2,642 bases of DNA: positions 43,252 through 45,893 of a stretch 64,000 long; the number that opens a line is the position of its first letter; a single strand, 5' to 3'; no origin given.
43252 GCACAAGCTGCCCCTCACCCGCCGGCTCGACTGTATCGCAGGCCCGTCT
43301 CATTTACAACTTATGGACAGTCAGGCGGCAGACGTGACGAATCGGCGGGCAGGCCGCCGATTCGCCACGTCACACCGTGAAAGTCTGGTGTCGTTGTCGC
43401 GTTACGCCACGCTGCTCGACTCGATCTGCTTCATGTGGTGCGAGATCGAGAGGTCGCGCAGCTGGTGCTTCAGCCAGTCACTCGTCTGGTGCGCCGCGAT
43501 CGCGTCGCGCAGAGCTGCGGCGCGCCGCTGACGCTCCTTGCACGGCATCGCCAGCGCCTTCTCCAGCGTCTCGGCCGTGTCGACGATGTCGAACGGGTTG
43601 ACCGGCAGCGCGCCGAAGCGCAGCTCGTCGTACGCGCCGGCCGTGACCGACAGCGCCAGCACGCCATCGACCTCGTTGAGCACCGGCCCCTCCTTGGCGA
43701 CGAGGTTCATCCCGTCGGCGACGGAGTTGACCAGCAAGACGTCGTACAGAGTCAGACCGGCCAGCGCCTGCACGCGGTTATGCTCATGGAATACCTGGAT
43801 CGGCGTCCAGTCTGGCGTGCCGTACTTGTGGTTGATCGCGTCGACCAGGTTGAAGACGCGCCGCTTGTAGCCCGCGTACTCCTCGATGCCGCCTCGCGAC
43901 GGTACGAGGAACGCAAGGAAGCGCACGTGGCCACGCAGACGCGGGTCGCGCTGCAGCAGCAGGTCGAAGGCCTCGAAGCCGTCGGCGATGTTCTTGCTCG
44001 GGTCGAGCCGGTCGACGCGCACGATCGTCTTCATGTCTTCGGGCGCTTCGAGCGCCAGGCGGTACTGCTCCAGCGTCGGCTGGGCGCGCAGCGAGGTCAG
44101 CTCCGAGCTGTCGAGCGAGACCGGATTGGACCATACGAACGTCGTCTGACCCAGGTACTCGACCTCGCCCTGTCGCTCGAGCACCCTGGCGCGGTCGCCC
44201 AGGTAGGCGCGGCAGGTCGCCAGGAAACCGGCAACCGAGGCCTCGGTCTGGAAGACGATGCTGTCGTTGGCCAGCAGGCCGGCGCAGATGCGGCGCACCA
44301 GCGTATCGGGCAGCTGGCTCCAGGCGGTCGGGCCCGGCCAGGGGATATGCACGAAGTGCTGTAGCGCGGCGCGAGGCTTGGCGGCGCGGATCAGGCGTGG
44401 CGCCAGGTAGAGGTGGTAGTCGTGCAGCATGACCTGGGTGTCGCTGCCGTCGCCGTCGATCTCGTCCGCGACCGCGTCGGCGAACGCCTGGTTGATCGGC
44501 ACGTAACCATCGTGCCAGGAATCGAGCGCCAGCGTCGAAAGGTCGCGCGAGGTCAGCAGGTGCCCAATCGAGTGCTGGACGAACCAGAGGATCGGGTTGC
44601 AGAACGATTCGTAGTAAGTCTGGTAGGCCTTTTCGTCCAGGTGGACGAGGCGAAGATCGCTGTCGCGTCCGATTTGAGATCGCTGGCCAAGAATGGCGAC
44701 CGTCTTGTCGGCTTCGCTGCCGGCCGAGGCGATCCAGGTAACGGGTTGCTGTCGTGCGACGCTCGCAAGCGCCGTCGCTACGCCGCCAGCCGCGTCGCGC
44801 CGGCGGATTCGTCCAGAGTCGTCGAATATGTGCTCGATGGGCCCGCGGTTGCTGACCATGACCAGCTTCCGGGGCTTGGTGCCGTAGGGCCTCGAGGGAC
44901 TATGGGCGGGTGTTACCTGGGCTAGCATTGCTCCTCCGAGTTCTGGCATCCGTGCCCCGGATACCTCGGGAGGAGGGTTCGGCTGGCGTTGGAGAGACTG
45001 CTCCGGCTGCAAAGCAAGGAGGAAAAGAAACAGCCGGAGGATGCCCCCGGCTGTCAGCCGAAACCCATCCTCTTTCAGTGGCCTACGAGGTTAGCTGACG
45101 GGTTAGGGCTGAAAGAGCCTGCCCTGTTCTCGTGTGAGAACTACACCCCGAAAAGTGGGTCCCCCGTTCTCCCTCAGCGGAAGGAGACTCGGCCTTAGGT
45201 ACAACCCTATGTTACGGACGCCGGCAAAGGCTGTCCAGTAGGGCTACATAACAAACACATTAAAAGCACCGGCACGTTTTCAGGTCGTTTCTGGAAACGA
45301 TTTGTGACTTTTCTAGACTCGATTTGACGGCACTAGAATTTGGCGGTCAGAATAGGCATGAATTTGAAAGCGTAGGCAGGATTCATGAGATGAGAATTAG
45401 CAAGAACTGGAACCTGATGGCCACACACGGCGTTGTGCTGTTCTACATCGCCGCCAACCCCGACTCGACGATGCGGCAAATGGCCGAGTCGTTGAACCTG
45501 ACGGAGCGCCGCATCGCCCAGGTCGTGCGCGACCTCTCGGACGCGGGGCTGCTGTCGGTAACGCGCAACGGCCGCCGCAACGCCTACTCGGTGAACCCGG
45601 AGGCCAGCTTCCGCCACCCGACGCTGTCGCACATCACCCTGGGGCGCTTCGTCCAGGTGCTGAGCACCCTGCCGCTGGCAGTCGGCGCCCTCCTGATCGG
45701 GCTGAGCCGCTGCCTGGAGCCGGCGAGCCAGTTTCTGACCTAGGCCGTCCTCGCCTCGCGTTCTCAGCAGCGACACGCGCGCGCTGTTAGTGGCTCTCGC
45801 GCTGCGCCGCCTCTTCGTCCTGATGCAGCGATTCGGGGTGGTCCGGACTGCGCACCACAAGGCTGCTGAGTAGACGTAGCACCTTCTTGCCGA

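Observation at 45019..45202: c-di-AMP (ydaO-type) riboswitch with terminator controlling a GT20 trehalose-phosphate-synthase-like gene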

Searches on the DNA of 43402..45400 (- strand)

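Call 11: search_rna_families(sources=[L001, L002, L003, L004, L005, L006, L007, L008, L009, L010, L011, L012, L013, L014, L015, L016], threshold=gathering)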
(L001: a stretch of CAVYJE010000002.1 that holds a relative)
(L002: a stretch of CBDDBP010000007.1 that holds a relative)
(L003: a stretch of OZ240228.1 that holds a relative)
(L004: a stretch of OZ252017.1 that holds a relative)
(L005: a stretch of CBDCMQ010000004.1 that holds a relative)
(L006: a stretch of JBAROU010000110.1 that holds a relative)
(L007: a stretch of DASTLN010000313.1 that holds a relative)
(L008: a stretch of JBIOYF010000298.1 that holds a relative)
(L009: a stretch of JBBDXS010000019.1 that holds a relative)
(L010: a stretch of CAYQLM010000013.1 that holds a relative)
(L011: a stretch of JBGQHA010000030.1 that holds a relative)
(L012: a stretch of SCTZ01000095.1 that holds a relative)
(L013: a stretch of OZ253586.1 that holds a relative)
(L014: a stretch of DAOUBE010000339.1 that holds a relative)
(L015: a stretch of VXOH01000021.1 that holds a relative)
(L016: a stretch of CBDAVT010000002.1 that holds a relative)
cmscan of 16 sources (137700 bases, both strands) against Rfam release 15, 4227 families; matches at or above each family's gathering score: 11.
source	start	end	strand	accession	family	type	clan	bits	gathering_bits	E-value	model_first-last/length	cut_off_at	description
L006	3600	3736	+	RF00379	c-di-AMP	Cis-reg; riboswitch;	-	104.4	38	1.9e-23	1-134/134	no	c-di-AMP riboswitch aptamer (ydaO/yuaA leader)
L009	3591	3727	+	RF00379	c-di-AMP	Cis-reg; riboswitch;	-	103.5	38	3.5e-23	1-134/134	no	c-di-AMP riboswitch aptamer (ydaO/yuaA leader)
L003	3676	3809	+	RF00379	c-di-AMP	Cis-reg; riboswitch;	-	102.5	38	6.5e-23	1-134/134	no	c-di-AMP riboswitch aptamer (ydaO/yuaA leader)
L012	1899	2039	+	RF00379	c-di-AMP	Cis-reg; riboswitch;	-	101.5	38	1.3e-22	1-134/134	no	c-di-AMP riboswitch aptamer (ydaO/yuaA leader)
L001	3740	3874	+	RF00379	c-di-AMP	Cis-reg; riboswitch;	-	95.6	38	5.4e-21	1-134/134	no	c-di-AMP riboswitch aptamer (ydaO/yuaA leader)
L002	3669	3804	+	RF00379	c-di-AMP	Cis-reg; riboswitch;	-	95.6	38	5.5e-21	1-134/134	no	c-di-AMP riboswitch aptamer (ydaO/yuaA leader)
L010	3759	3893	+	RF00379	c-di-AMP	Cis-reg; riboswitch;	-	95.5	38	5.8e-21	1-134/134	no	c-di-AMP riboswitch aptamer (ydaO/yuaA leader)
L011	3758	3892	+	RF00379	c-di-AMP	Cis-reg; riboswitch;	-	95.5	38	5.8e-21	1-134/134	no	c-di-AMP riboswitch aptamer (ydaO/yuaA leader)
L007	3648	3781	+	RF00379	c-di-AMP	Cis-reg; riboswitch;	-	94.2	38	1.4e-20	1-134/134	no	c-di-AMP riboswitch aptamer (ydaO/yuaA leader)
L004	3666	3805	+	RF00379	c-di-AMP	Cis-reg; riboswitch;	-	92.8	38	3.3e-20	1-134/134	no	c-di-AMP riboswitch aptamer (ydaO/yuaA leader)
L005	3675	3814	+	RF00379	c-di-AMP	Cis-reg; riboswitch;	-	91.8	38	6.4e-20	1-134/134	no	c-di-AMP riboswitch aptamer (ydaO/yuaA leader)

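Call 14: search_rna_families(sources=[L023, L024, L025, L029, L038, L041, L052, L061, L034, L008, L013, L014, L017, L021, L027, L030], threshold=gathering)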
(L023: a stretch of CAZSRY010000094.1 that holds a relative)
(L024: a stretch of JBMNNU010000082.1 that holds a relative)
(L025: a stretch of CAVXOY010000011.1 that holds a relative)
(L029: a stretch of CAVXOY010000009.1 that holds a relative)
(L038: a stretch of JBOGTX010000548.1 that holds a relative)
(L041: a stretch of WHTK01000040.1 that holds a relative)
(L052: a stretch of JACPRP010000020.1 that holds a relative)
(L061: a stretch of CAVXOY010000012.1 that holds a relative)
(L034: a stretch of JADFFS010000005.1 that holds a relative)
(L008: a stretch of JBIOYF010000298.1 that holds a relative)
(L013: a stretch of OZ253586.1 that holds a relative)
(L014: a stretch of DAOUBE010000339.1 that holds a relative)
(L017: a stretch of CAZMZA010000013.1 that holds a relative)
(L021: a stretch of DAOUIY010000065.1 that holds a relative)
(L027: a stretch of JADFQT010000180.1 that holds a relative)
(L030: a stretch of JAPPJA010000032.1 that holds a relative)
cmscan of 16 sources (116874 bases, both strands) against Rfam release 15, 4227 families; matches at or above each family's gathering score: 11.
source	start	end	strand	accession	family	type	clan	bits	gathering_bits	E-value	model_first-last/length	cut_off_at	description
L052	3776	3914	+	RF00379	c-di-AMP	Cis-reg; riboswitch;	-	106.6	38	4.1e-24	1-134/134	no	c-di-AMP riboswitch aptamer (ydaO/yuaA leader)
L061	2376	2510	+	RF00379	c-di-AMP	Cis-reg; riboswitch;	-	99.8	38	3.1e-22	1-134/134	no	c-di-AMP riboswitch aptamer (ydaO/yuaA leader)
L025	2376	2510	+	RF00379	c-di-AMP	Cis-reg; riboswitch;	-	99.2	38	4.6e-22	1-134/134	no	c-di-AMP riboswitch aptamer (ydaO/yuaA leader)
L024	3114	3256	+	RF00379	c-di-AMP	Cis-reg; riboswitch;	-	93.8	38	1.5e-20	1-134/134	no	c-di-AMP riboswitch aptamer (ydaO/yuaA leader)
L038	2149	2283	+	RF00379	c-di-AMP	Cis-reg; riboswitch;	-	93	38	2.5e-20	1-134/134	no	c-di-AMP riboswitch aptamer (ydaO/yuaA leader)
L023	1412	1554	+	RF00379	c-di-AMP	Cis-reg; riboswitch;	-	91.1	38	8.3e-20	1-134/134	no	c-di-AMP riboswitch aptamer (ydaO/yuaA leader)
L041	2995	3131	+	RF00379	c-di-AMP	Cis-reg; riboswitch;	-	85.8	38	2.6e-18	1-134/134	no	c-di-AMP riboswitch aptamer (ydaO/yuaA leader)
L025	2098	2169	-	RF00005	tRNA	Gene; tRNA;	CL00001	73.6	29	5.7e-14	1-71/71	no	tRNA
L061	2099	2170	-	RF00005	tRNA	Gene; tRNA;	CL00001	73.6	29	5.7e-14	1-71/71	no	tRNA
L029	2388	2517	+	RF00379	c-di-AMP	Cis-reg; riboswitch;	-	52.2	38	5.6e-09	1-134/134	no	c-di-AMP riboswitch aptamer (ydaO/yuaA leader)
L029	2113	2183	-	RF00005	tRNA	Gene; tRNA;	CL00001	48.3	29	5.5e-07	1-71/71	no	tRNA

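Call 75: search_rna_families(source=window, start=44880, end=45400, threshold=evalue, max_evalue=1)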
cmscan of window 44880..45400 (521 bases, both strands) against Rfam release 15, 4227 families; matches with E-value up to 1: 3.
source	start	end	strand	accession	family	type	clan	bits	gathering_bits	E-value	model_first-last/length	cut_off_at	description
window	45065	45204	-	RF00379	c-di-AMP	Cis-reg; riboswitch;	-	92.9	38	1.2e-22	1-134/134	no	c-di-AMP riboswitch aptamer (ydaO/yuaA leader)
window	45049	45119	-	RF03634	mir-3524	Gene; miRNA;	-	18.7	99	0.31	1-84/84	no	mir-3524 microRNA precursor family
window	45049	45119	+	RF03634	mir-3524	Gene; miRNA;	-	17.2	99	0.9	1-84/84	no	mir-3524 microRNA precursor family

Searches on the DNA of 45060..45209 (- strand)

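Call 54: build_rna_model(alignment_id=A1, structure=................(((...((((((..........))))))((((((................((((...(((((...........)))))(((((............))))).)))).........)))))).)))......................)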
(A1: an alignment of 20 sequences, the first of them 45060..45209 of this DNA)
Model R1 built from alignment A1 (20 sequences, 162 columns); structure: as given.
model positions 145; base pairs 29; branch points 2; effective number of sequences 1.91; information 0.59 bits per position. Calibrated on 0.2 Mb of random sequence (short: E-values are rough).
structure used (alignment columns):
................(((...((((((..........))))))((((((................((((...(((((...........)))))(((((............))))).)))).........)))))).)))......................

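Call 55: search_with_rna_model(model_id=R1, sources=[L081, L082, L083, L084, L085, L086, L087, L088, L089, L090, L091, L092, L093, L094, L095, L096, L097, L098, L099, L100, L101, L102, L103, L104, L105, L106, L107, L108, L109, L110, L111, L112, L113, L114, L115, L116, L117, L118, L119, L120, L121, L122, L123, L124, L125, L126, L127, L128, L129, L130, L131, L132, L133, L134, L135, L136, L137, L138, L139, L140, L141, L142, L143, L144, L145, L146, L147, L148, L149, L150, L151, L152, L153, L154, L155, L156, L157, L158, L159, L160], max_evalue=0.001)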
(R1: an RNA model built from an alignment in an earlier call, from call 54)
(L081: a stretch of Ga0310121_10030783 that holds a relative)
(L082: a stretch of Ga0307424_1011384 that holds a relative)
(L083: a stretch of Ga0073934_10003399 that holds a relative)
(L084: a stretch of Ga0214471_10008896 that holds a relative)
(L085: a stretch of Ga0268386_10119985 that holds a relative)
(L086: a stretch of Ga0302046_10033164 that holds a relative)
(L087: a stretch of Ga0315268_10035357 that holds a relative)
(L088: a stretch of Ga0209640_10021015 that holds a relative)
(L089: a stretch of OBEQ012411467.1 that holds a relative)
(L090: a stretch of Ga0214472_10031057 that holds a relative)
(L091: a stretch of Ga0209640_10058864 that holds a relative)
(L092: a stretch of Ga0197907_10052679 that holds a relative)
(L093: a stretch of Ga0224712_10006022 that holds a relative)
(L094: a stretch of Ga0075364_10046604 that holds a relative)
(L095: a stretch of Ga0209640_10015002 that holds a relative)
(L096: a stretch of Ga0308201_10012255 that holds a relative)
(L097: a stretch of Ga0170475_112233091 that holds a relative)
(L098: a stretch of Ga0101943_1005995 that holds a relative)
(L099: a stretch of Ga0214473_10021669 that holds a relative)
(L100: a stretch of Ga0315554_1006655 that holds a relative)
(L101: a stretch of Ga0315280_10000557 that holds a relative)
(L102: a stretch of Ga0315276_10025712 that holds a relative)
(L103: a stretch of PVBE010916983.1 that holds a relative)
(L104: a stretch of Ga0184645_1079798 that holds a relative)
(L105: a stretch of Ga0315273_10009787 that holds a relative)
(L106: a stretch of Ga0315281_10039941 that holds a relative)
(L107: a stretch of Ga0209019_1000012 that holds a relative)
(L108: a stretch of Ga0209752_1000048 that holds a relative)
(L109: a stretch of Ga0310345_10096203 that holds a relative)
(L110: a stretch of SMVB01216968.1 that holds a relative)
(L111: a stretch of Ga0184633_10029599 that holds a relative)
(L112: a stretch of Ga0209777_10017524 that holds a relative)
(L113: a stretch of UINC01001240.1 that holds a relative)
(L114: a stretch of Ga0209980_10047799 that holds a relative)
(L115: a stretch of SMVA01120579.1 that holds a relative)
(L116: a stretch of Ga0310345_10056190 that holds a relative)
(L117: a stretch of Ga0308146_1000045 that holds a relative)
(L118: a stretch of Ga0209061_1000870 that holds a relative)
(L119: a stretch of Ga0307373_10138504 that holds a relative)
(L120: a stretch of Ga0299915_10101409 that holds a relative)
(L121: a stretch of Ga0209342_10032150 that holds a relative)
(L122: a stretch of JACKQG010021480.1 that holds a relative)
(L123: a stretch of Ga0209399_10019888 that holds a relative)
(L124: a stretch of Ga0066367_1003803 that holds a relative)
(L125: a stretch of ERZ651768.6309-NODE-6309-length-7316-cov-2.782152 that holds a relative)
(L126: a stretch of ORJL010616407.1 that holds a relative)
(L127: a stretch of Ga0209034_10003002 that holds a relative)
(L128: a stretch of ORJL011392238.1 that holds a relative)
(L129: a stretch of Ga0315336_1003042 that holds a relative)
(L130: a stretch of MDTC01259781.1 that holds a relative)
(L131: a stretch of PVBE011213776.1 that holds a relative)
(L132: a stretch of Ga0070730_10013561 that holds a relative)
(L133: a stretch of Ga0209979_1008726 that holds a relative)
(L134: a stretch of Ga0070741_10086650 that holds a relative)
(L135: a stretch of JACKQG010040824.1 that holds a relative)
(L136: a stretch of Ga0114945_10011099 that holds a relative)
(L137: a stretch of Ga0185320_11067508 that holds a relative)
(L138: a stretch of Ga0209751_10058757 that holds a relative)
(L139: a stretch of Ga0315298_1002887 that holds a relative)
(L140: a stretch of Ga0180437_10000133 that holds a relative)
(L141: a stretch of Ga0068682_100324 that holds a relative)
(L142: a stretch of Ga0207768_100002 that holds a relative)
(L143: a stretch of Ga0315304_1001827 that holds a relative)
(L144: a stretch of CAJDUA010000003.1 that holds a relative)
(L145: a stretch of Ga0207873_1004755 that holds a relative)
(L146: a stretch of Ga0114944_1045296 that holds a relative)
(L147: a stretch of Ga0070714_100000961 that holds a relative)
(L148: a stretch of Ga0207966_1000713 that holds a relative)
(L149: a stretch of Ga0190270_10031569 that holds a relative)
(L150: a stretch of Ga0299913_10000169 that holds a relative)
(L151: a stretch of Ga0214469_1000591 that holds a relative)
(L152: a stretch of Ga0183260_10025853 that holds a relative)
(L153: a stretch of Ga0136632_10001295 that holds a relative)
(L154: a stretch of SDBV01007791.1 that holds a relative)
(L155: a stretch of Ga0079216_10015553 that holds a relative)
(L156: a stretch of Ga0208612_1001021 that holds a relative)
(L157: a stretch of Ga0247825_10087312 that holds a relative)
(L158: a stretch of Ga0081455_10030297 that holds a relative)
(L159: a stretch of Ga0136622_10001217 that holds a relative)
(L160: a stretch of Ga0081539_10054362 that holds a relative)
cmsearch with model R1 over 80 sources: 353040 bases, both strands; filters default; matches with E-value up to 0.001: 14.
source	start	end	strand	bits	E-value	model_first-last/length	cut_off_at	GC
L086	2140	2283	+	139.9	1e-39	1-145/145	no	0.58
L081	1146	1290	+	139.6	1.2e-39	1-145/145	no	0.56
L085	610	753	+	138.9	2e-39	1-145/145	no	0.58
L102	872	1016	+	138.2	3.2e-39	1-145/145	no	0.59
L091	1205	1357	+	133.8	6.6e-38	1-145/145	no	0.55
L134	1975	2124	+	130.6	6.1e-37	1-145/145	no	0.63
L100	1555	1699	+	130.6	6.3e-37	1-145/145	no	0.62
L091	1866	2021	+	128.9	2e-36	1-145/145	no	0.56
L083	2198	2347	+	128.3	3e-36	1-145/145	no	0.63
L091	1521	1669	+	126.7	9.4e-36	1-145/145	no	0.56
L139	2218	2376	+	109.3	1.5e-30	1-145/145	no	0.52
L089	1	125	+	68.5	3e-18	27-145/145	5'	0.71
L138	1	74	+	57.3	6.9e-15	72-145/145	5'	0.58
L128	1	42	+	25.3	2.8e-05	105-145/145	5'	0.55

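Call 56: search_with_rna_model(model_id=R1, sources=[window, L001, L002, L003, L004, L005, L006, L007, L008, L009, L010, L011, L012, L013, L014, L015, L016, L017, L018, L019, L020, L021, L022, L023, L024, L025, L026, L027, L028, L029, L030, L031, L032, L033, L034, L035, L036, L037, L038, L039, L040, L041, L042, L043, L044, L045, L046, L047, L048, L049, L050, L051, L052, L053, L054, L055, L056, L057, L058, L059, L060, L061, L062, L063, L064, L065, L066, L067, L068, L069, L070, L071, L072, L073, L074, L075, L076, L077, L078, L079, L080], max_evalue=0.001)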
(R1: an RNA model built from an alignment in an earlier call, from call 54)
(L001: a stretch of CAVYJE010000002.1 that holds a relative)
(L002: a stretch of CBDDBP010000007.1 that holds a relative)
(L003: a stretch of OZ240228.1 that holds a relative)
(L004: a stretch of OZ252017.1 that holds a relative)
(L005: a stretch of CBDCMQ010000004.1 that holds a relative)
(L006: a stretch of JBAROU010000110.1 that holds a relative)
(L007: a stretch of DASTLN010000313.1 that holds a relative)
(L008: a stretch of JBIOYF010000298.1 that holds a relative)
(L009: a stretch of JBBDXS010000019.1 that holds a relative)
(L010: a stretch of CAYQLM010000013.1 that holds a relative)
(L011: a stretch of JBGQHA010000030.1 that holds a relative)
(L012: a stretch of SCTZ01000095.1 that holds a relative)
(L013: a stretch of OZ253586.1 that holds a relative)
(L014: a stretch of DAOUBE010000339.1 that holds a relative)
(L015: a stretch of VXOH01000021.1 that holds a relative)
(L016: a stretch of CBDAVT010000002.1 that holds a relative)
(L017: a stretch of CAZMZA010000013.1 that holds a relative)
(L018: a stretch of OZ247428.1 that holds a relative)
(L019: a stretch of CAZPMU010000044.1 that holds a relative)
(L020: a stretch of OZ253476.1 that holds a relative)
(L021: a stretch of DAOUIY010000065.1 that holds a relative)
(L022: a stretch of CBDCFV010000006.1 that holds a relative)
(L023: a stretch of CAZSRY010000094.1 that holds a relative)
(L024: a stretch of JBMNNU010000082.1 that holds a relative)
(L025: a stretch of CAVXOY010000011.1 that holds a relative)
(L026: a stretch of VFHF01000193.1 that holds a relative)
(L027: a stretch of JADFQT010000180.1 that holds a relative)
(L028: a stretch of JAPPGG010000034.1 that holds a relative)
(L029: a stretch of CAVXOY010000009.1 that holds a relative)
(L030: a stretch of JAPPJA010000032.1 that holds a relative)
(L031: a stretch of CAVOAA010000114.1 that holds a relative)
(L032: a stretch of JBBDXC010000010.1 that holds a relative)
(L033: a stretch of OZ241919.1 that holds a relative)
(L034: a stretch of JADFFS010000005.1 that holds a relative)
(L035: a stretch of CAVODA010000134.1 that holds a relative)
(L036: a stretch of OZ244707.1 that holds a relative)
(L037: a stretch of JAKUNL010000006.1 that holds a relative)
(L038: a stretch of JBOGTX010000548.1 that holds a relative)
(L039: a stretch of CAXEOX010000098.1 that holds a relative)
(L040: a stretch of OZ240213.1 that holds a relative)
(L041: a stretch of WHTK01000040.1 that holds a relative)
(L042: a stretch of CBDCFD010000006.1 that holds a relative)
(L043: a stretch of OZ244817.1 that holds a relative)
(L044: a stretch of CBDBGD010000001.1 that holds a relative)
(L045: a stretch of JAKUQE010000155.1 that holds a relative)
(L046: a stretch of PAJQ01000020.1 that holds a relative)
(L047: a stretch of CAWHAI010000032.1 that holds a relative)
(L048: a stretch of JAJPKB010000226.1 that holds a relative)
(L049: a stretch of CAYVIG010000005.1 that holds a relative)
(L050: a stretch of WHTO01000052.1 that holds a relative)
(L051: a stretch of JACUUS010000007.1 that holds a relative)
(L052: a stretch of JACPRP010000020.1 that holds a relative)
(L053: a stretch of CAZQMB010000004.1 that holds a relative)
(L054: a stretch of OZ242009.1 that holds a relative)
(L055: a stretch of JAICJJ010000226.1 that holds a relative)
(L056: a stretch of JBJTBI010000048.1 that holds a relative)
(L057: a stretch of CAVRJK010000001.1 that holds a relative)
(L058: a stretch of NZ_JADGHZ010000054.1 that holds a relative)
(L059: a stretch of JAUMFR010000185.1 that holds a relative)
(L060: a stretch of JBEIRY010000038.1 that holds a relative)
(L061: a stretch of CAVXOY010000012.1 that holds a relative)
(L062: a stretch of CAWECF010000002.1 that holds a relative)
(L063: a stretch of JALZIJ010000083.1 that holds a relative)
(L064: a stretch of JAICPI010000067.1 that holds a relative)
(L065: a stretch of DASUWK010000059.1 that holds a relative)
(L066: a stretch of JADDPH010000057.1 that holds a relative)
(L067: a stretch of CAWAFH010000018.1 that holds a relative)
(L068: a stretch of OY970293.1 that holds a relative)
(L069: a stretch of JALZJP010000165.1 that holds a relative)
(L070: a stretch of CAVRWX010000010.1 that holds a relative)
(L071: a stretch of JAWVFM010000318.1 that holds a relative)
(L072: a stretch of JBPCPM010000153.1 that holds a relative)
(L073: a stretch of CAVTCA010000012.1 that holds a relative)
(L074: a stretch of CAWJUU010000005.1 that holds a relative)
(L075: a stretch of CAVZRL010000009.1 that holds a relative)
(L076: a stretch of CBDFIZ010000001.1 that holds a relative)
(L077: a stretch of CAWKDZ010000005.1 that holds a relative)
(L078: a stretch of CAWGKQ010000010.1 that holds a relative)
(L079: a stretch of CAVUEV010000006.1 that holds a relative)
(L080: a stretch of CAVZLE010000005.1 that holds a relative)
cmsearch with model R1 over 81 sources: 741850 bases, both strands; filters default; matches with E-value up to 0.001: 20.
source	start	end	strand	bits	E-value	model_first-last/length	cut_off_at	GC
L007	3643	3786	+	141.9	5.2e-40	1-145/145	no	0.58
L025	2371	2515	+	140.6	1.3e-39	1-145/145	no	0.59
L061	2371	2515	+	140.3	1.5e-39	1-145/145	no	0.58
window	45060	45209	-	139.7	2.3e-39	1-145/145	no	0.57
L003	3671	3814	+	139.7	2.4e-39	1-145/145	no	0.57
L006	3595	3741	+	137.7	9.5e-39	1-145/145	no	0.55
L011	3753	3897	+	137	1.5e-38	1-145/145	no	0.62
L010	3754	3898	+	136.9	1.7e-38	1-145/145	no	0.63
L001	3735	3879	+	135.7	3.9e-38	1-145/145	no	0.57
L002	3664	3809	+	133.6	1.6e-37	1-145/145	no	0.55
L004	3661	3810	+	130.5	1.4e-36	1-145/145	no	0.56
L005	3670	3819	+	130.1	1.9e-36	1-145/145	no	0.57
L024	3109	3261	+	126.6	2e-35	1-145/145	no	0.59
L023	1407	1559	+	126.4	2.3e-35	1-145/145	no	0.59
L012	1894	2044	+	125.3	5.2e-35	1-145/145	no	0.56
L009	3586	3732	+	124.9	6.6e-35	1-145/145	no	0.57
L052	3771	3919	+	117.3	1.3e-32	1-145/145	no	0.53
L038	2144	2288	+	115.9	3.3e-32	1-145/145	no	0.58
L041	2990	3136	+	114.9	6.6e-32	1-145/145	no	0.58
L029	2383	2522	+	90.3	1.7e-24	1-145/145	no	0.66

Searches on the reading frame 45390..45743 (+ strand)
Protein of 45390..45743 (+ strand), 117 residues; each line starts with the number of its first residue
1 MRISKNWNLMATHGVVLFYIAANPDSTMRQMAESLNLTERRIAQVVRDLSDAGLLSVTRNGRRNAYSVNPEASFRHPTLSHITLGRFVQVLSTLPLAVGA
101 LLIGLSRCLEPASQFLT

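Call 47: search_protein_families(library=pfam, proteins=[window:45390-45743:+])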
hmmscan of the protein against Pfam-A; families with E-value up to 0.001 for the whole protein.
window:45390-45743:+ (117 aa): 2 families
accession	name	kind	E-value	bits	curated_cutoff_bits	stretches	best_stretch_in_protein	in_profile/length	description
PF12802.13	MarR_2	-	5.9e-06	26.8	27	1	15-61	9-56/61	MarR family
PF13412.12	HTH_24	-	1.1e-05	25.4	21.9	1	16-55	8-47/48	Winged helix-turn-helix DNA-binding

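Call 49: search_protein_families(library=ncbifam, proteins=[window:45390-45743:+])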
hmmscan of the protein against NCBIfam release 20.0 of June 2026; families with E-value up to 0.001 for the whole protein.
window:45390-45743:+ (117 aa): 1 family
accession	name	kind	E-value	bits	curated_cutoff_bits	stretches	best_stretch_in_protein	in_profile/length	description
NF033788.1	HTH_metalloreg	subfamily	5.2e-06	26.2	55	1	23-72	23-72/77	metalloregulator ArsR/SmtB family transcription factor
